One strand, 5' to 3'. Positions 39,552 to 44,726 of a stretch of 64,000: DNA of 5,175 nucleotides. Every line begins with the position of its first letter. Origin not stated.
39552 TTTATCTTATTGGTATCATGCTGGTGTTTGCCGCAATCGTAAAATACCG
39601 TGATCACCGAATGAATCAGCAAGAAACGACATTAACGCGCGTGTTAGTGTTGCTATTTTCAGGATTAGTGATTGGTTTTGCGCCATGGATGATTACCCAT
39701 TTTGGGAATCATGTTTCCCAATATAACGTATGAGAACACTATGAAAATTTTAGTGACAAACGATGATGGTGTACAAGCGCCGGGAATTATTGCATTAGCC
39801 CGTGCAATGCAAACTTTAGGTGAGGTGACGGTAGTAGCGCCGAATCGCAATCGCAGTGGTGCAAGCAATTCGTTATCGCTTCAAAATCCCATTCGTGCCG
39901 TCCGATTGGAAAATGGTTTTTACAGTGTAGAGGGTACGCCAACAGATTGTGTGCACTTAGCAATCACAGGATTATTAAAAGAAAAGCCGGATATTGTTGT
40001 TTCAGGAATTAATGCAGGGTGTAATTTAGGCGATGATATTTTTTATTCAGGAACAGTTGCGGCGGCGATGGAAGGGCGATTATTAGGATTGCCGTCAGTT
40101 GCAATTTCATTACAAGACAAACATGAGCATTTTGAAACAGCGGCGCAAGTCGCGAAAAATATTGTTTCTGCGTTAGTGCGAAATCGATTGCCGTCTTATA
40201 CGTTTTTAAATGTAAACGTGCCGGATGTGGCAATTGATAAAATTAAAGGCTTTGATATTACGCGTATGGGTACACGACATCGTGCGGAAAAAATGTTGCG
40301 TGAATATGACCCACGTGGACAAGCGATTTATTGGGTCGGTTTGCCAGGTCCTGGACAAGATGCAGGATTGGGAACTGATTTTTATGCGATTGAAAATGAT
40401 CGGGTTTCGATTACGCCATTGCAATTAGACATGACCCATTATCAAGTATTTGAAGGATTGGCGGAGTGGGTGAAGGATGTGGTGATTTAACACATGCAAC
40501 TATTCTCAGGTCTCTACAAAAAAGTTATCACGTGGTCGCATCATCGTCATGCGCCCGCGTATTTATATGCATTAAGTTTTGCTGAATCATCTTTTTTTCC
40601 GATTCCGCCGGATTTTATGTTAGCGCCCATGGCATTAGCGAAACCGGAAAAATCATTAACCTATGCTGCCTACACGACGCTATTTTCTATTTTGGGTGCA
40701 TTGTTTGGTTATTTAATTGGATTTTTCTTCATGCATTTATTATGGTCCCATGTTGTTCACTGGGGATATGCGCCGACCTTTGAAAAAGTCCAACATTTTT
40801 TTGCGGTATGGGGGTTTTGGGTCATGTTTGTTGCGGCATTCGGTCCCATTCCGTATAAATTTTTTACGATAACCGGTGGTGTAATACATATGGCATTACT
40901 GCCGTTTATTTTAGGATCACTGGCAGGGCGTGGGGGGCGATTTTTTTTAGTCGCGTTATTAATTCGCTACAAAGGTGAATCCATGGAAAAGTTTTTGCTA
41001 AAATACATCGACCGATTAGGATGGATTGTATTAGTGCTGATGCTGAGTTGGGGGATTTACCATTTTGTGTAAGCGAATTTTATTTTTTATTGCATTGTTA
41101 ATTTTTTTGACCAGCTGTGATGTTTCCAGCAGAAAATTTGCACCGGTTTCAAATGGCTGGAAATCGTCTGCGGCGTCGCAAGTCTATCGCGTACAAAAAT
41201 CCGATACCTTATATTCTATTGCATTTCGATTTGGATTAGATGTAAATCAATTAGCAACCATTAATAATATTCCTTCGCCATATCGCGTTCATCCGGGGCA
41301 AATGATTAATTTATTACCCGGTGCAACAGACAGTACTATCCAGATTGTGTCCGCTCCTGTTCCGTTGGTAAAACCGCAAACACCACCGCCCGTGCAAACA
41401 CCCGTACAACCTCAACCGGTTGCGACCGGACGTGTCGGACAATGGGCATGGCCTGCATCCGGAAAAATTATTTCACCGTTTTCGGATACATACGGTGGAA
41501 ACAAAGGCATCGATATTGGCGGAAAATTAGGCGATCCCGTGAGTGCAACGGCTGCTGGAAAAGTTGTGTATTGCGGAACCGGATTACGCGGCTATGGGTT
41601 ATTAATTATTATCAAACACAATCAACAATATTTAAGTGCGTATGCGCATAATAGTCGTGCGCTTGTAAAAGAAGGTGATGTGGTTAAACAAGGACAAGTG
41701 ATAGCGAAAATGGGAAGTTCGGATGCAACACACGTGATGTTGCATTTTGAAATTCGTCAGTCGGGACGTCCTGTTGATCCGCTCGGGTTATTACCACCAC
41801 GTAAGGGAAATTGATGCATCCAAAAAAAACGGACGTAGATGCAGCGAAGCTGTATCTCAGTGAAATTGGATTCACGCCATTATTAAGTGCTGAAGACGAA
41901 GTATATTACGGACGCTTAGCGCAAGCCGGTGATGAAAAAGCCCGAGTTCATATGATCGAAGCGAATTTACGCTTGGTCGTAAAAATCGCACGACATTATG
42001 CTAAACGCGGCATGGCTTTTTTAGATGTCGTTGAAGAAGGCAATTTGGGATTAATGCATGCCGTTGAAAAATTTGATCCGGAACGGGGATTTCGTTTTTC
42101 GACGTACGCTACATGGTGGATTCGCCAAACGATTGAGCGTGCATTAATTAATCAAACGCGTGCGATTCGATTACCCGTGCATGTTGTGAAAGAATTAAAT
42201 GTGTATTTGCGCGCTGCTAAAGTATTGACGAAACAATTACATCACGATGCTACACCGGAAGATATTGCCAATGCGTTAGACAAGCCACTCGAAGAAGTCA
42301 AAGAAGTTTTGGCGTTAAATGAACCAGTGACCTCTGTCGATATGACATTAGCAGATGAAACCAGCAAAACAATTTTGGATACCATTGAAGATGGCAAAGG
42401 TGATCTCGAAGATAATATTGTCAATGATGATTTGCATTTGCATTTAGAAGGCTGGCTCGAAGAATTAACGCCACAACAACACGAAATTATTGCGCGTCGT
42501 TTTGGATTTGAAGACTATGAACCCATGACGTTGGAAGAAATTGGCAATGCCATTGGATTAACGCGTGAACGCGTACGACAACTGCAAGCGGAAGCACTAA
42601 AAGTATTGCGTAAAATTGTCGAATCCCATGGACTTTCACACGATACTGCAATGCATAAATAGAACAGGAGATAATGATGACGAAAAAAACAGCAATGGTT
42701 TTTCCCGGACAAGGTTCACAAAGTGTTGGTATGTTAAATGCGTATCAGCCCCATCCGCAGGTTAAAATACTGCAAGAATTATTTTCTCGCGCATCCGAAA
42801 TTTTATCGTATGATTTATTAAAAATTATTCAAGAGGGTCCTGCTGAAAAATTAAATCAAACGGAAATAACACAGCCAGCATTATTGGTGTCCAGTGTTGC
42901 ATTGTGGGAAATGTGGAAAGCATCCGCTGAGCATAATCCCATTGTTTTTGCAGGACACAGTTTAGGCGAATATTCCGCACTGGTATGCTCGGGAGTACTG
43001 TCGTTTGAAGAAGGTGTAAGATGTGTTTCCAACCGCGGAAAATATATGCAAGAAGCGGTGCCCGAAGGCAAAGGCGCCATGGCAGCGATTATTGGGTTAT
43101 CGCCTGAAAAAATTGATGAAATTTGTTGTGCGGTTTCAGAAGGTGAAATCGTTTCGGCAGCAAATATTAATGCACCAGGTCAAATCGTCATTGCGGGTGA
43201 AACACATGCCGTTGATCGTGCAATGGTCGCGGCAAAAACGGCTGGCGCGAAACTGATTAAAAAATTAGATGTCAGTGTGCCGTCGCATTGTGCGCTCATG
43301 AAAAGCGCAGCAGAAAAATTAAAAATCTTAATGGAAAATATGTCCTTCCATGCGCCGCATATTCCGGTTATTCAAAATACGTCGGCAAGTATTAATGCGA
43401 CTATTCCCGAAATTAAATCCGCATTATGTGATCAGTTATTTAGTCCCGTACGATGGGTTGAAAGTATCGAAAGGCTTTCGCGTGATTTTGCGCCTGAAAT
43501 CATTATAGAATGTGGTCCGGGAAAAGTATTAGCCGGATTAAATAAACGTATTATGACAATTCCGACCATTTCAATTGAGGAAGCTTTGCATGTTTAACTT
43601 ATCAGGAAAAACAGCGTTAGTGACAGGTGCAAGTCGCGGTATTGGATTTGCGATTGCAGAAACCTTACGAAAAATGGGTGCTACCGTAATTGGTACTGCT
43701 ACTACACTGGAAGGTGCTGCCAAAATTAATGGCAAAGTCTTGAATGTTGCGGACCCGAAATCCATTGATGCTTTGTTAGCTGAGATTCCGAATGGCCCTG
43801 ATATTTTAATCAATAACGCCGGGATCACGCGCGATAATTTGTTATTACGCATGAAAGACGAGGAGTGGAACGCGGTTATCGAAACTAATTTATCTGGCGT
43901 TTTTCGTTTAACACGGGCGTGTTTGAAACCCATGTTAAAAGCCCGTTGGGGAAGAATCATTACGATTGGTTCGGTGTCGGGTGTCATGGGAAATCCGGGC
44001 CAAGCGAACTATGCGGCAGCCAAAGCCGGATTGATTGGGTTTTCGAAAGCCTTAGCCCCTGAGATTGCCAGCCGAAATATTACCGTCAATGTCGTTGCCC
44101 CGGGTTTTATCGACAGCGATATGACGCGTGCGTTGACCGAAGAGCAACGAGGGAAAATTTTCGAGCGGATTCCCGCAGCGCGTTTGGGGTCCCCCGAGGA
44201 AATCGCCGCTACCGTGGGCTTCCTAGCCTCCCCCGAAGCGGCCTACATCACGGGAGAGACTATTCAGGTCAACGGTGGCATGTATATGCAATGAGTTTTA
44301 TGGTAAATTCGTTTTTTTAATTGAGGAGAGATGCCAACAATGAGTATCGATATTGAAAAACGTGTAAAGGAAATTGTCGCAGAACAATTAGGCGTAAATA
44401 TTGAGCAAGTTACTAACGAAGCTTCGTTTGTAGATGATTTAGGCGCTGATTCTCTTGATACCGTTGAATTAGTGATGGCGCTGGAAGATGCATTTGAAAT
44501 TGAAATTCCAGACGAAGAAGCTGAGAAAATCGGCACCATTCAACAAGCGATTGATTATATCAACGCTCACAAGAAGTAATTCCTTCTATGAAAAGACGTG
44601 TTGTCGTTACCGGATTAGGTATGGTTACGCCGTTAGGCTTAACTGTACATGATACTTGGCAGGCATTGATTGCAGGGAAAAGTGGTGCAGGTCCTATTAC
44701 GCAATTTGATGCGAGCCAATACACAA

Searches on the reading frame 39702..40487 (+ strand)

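Call 27: search_protein_families(library=pfam, proteins=[window:39702-40487:+], max_evalue=0.0001)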
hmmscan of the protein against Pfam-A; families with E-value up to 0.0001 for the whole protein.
window:39702-40487:+ (262 aa): 1 family
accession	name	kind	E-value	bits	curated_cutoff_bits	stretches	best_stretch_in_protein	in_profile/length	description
PF01975.23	SurE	-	4e-66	222.9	22.1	1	16-194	1-187/189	Survival protein SurE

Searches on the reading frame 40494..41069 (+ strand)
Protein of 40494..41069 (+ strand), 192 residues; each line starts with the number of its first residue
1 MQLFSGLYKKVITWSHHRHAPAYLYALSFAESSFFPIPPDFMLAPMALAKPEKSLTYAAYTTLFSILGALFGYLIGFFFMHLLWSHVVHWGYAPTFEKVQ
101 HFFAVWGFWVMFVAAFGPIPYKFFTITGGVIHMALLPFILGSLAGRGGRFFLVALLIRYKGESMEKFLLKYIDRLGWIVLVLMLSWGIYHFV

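Call 27: search_protein_families(library=pfam, proteins=[window:40494-41069:+], max_evalue=0.0001)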
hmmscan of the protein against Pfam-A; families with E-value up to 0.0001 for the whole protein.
window:40494-41069:+ (192 aa): 1 family
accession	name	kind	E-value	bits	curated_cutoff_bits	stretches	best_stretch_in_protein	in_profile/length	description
PF09335.16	VTT_dom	-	3.2e-07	31.3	33.9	1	60-157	18-121/123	VTT domain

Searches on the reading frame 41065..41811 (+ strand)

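Call 27: search_protein_families(library=pfam, proteins=[window:41065-41811:+], max_evalue=0.0001)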
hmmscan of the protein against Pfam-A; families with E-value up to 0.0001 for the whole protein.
window:41065-41811:+ (249 aa): 2 families
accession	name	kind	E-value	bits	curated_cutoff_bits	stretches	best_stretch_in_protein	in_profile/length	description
PF01551.29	Peptidase_M23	-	1.2e-30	106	28.7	1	146-239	3-96/96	Peptidase family M23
PF01476.26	LysM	-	3.5e-13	49.7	20.9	1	41-82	1-41/43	LysM domain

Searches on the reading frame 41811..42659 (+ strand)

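Call 27: search_protein_families(library=pfam, proteins=[window:41811-42659:+], max_evalue=0.0001)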
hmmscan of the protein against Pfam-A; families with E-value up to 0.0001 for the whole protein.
window:41811-42659:+ (283 aa): 4 families
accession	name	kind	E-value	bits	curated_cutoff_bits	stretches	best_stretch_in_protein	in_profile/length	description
PF04542.20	Sigma70_r2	-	1.3e-21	76.6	24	1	48-116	1-69/71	Sigma-70 region 2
PF04545.22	Sigma70_r4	-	7.9e-20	70.6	24.1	1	215-268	1-50/50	Sigma-70, region 4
PF04539.22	Sigma70_r3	-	7.9e-17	61.6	25.3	1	128-197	2-71/78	Sigma-70 region 3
PF00140.25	Sigma70_r1_2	-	1.2e-10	41.6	22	1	13-42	4-33/34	Sigma-70 factor, region 1.2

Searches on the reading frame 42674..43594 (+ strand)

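Call 27: search_protein_families(library=pfam, proteins=[window:42674-43594:+], max_evalue=0.0001)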
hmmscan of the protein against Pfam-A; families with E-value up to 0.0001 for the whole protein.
window:42674-43594:+ (307 aa): 1 family
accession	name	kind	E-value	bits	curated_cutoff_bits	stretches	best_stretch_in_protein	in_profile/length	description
PF00698.26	Acyl_transf_1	-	1e-32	114.3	32.7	1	9-286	3-271/319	Acyl transferase domain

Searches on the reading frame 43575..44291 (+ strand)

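Call 27: search_protein_families(library=pfam, proteins=[window:43575-44291:+], max_evalue=0.0001)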
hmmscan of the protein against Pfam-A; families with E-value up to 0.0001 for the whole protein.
window:43575-44291:+ (239 aa): 4 families
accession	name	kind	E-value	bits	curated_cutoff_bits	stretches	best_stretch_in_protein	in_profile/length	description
PF13561.12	adh_short_C2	-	6.2e-55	186.8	27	1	18-236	1-235/236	Enoyl-(Acyl carrier protein) reductase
PF00106.31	adh_short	-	6.1e-51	173.1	26.6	1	12-191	1-194/195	short chain dehydrogenase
PF08659.16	KR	-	2.7e-16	60.4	22.6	1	13-157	2-160/180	KR domain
PF01370.27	Epimerase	-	1.1e-06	28.6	20.9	1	14-143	1-124/240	NAD dependent epimerase/dehydratase family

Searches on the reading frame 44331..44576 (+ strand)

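Call 29: search_protein_families(library=pfam, proteins=[window:44331-44576:+], max_evalue=0.0001)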
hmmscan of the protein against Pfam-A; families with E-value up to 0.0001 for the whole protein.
window:44331-44576:+ (82 aa): 2 families
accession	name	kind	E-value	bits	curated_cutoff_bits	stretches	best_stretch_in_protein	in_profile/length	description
PF00550.31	PP-binding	-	1.1e-16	61.2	20.8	1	11-77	2-67/67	Phosphopantetheine attachment site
PF14573.12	PP-binding_2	-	2.6e-06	28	32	1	34-81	41-88/96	Acyl-carrier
